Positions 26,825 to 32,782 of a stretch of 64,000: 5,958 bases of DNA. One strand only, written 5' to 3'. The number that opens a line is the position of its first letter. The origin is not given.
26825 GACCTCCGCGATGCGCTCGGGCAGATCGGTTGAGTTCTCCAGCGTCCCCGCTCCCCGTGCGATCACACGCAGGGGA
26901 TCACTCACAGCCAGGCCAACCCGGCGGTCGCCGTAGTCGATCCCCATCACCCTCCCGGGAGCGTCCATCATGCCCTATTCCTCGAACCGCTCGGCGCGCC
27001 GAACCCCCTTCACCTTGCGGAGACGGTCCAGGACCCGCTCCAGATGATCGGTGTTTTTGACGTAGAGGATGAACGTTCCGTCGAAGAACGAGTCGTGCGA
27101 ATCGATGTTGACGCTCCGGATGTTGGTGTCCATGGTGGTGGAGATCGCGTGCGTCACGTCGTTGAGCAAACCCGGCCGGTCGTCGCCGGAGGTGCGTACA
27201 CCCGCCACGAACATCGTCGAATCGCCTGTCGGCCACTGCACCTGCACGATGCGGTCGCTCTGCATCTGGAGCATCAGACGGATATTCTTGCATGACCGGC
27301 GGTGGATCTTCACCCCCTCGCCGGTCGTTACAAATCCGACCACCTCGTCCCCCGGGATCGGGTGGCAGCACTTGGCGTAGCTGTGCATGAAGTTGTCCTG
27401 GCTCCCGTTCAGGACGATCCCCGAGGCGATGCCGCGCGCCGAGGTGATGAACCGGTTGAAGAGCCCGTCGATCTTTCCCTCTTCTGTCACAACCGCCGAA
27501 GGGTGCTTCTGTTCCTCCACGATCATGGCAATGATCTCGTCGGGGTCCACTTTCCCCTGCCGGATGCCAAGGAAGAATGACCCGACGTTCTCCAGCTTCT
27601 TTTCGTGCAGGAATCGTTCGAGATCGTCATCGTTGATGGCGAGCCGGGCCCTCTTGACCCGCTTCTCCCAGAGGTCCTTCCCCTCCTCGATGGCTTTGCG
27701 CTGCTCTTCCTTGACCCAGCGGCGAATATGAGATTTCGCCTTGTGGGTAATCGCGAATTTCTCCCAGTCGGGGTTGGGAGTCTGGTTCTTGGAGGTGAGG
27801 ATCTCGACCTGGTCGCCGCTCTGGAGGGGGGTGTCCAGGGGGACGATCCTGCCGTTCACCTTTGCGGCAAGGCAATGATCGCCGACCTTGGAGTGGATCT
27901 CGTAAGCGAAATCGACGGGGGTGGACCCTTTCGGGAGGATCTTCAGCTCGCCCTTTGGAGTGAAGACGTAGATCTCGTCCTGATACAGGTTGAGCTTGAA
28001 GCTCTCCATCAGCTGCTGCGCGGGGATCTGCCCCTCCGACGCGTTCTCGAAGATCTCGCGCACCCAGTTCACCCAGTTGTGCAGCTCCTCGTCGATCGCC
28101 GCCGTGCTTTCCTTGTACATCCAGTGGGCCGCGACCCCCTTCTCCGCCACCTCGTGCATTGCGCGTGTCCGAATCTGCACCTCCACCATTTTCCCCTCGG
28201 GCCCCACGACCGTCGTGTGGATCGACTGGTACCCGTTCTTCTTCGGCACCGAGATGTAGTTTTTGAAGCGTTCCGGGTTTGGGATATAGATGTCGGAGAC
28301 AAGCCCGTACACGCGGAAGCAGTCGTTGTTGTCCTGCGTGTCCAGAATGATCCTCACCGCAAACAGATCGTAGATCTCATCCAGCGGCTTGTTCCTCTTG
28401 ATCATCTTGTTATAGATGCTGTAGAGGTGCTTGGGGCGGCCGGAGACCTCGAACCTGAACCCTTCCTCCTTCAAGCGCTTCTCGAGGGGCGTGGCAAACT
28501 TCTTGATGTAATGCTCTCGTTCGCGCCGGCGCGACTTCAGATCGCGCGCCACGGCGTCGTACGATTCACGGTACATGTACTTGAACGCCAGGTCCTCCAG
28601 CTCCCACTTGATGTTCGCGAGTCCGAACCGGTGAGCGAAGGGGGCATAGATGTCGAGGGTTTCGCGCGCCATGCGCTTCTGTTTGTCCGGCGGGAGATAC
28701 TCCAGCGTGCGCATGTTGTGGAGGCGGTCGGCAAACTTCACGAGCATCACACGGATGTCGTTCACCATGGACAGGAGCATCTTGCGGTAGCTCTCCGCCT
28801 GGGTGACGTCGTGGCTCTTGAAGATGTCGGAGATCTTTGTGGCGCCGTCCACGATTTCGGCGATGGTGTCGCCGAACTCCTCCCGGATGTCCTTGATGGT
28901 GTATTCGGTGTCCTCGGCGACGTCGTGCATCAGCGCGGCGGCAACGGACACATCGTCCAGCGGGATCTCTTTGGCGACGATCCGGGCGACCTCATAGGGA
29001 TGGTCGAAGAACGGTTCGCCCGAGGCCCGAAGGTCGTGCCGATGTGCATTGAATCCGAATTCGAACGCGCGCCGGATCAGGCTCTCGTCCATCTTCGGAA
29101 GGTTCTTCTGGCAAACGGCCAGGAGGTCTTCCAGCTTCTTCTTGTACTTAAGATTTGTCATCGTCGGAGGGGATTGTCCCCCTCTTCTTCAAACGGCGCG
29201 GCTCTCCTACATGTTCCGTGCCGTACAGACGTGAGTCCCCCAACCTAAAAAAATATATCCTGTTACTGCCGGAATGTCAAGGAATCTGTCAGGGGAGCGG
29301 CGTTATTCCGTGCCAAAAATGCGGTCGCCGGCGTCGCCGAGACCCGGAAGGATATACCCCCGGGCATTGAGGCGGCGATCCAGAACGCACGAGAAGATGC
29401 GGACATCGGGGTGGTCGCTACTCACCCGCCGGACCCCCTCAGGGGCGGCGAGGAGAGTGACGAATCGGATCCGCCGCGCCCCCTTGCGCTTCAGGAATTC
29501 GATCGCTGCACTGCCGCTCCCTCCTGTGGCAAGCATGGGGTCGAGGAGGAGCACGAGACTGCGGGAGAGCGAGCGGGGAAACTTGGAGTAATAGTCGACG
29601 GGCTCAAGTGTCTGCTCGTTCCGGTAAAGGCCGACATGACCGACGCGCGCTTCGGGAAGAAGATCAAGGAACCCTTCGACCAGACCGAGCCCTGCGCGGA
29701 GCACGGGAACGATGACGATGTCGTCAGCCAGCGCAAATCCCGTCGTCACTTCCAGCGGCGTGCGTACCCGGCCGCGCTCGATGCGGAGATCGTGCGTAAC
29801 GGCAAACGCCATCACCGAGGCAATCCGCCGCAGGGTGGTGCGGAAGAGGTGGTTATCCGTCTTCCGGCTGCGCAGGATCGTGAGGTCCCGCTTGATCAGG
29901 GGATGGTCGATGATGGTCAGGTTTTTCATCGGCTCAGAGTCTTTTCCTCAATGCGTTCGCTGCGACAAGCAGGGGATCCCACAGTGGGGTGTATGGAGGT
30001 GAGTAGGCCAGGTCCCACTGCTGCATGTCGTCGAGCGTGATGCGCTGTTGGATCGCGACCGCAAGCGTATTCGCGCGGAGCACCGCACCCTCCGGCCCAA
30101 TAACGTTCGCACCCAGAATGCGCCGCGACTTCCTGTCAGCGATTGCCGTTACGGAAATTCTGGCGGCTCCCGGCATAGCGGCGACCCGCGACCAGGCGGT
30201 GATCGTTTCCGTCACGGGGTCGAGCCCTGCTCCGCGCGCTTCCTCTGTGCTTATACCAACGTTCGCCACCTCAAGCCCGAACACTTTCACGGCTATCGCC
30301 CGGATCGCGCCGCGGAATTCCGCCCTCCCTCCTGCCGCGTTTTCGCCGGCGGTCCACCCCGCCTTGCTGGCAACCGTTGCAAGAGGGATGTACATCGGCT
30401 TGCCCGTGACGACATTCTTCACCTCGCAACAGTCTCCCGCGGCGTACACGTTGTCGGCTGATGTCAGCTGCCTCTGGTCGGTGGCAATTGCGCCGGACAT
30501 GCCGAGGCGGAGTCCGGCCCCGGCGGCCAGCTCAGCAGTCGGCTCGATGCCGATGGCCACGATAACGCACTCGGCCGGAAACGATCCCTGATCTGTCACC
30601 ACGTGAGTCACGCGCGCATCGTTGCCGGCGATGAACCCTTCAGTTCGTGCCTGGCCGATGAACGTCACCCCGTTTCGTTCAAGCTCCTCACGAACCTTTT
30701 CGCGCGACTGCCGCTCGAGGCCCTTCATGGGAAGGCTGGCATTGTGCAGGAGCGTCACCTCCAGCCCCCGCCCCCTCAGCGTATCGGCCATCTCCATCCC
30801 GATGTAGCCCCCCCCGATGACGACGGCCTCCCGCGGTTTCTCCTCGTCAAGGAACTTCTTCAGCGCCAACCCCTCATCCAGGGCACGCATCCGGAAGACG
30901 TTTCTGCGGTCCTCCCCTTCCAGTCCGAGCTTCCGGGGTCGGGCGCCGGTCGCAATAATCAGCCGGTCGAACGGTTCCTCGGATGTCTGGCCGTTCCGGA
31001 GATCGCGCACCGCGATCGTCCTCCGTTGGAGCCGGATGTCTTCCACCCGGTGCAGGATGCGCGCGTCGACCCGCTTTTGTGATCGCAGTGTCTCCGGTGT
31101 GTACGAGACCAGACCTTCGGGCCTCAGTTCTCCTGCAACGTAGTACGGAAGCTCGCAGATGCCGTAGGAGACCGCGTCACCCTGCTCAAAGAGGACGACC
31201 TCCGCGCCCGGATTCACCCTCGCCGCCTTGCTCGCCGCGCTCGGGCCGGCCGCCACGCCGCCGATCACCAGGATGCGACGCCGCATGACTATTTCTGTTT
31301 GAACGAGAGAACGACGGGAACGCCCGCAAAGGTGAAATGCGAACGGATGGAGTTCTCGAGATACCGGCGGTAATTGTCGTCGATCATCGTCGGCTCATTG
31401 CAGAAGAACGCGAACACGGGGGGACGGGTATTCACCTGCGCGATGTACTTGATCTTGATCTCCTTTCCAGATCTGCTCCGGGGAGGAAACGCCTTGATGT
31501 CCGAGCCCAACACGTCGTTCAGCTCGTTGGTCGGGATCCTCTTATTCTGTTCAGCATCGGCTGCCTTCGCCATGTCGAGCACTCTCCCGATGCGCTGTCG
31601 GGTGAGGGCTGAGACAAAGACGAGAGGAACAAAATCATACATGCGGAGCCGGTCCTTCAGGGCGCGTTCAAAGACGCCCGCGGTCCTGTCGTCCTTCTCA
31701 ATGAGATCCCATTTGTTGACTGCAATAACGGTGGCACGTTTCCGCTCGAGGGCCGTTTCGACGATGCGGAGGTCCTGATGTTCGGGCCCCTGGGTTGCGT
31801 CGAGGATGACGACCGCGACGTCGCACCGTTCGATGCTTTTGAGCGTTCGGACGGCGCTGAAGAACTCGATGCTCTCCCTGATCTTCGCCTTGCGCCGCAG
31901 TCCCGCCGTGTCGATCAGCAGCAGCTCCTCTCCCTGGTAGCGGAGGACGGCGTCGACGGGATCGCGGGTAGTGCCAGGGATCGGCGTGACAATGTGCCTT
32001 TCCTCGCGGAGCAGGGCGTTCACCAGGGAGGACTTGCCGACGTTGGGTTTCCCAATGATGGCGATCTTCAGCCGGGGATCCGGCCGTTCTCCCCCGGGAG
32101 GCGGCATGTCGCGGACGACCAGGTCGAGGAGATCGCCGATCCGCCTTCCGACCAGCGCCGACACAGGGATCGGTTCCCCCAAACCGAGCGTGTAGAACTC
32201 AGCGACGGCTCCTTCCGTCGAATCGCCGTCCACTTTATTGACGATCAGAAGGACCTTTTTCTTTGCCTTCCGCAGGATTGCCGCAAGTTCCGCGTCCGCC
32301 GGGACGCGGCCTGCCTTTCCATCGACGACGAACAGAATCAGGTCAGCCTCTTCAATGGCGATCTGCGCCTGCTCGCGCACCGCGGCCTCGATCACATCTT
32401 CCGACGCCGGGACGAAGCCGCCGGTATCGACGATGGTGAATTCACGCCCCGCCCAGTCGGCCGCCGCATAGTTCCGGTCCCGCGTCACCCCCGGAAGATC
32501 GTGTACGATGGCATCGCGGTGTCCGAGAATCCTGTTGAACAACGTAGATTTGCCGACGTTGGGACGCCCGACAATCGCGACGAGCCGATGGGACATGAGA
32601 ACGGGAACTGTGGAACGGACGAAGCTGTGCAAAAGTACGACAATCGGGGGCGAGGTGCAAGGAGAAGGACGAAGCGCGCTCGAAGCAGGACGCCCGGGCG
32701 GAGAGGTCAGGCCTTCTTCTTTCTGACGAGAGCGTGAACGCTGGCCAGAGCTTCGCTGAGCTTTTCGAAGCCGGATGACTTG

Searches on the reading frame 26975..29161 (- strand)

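Call 40: search_protein_families(library=pfam, max_evalue=0.00001, proteins=[window:26975-29161:-])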
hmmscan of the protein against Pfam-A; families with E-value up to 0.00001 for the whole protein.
window:26975-29161:- (728 aa): 7 families
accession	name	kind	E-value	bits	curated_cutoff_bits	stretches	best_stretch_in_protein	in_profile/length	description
PF13328.12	HD_4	-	9.5e-45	152.6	27.2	1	32-181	1-155/156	HD domain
PF04607.23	RelA_SpoT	-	2.7e-40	137.6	27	1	241-352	1-111/113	Region found in RelA / SpoT proteins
PF02824.27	TGS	-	3.1e-24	85.2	22.2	1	397-456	1-60/60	TGS domain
PF13291.12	ACT_4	-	4.2e-19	69.4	27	1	649-725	3-80/80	ACT domain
PF19296.4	RelA_AH_RIS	-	9.2e-12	45.9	23.8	1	467-620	1-168/185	RelA/SpoT, AH and RIS domains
PF01966.28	HD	-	9.1e-10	39.3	22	1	52-150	2-116/116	HD domain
PF02597.26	ThiS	-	9.8e-06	26.5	22.5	0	429-456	41-71/76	ThiS family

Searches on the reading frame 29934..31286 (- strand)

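Call 40: search_protein_families(library=pfam, max_evalue=0.00001, proteins=[window:29934-31286:-])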
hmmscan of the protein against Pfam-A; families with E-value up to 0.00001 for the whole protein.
window:29934-31286:- (450 aa): 5 families
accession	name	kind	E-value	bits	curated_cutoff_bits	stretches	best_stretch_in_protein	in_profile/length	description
PF07992.20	Pyr_redox_2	-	3.8e-57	194.4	26.1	1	4-310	2-291/291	Pyridine nucleotide-disulphide oxidoreductase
PF00070.33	Pyr_redox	-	1.7e-17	64.2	22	1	154-231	2-79/82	Pyridine nucleotide-disulphide oxidoreductase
PF02852.28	Pyr_redox_dim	-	4.9e-13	49.7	25.3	1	333-433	4-103/110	Pyridine nucleotide-disulphide oxidoreductase, dimerisation domain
PF01266.30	DAO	-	1.9e-07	31.4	27.9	0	199-263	156-225/353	FAD dependent oxidoreductase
PF13738.12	Pyr_redox_3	-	3.3e-07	30.3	30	1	107-284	126-305/305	Pyridine nucleotide-disulphide oxidoreductase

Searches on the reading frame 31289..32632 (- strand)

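Call 40: search_protein_families(library=pfam, max_evalue=0.00001, proteins=[window:31289-32632:-])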
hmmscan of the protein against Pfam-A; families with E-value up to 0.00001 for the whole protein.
window:31289-32632:- (447 aa): 10 families
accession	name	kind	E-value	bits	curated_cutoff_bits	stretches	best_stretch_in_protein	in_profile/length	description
PF01926.29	MMR_HSR1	-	3.1e-60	201.7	21.9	2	18-133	2-113/113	50S ribosome-binding GTPase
PF02421.24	FeoB_N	-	1.8e-30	106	27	2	18-149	3-130/156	Ferrous iron transport protein B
PF14714.11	KH_dom-like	-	9e-29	100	27.3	1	365-445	1-81/81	KH-domain-like of EngA bacterial GTPase enzymes, C-terminal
PF00009.33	GTP_EFTU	-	2.5e-26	92.9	26.5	2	263-355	86-182/188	Elongation factor Tu GTP binding domain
PF00350.29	Dynamin_N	-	2.3e-14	54.2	27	0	190-225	1-35/168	Dynamin family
PF04548.22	AIG1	-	2.7e-10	40.4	27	0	19-104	4-92/212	AIG1 family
PF03193.22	RsgA_GTPase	-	2.3e-09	37.8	30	0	12-45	103-136/174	RsgA GTPase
PF02492.25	cobW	-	5.3e-07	29.8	20.7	0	234-325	83-169/180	CobW/HypB/UreG, nucleotide-binding domain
PF09439.16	SRPRB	-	1.7e-06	28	25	0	15-106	3-83/178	Signal recognition particle receptor beta subunit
PF08477.19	Roc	-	2.3e-06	28.3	27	0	189-212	1-24/119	Ras of Complex, Roc, domain of DAPkinase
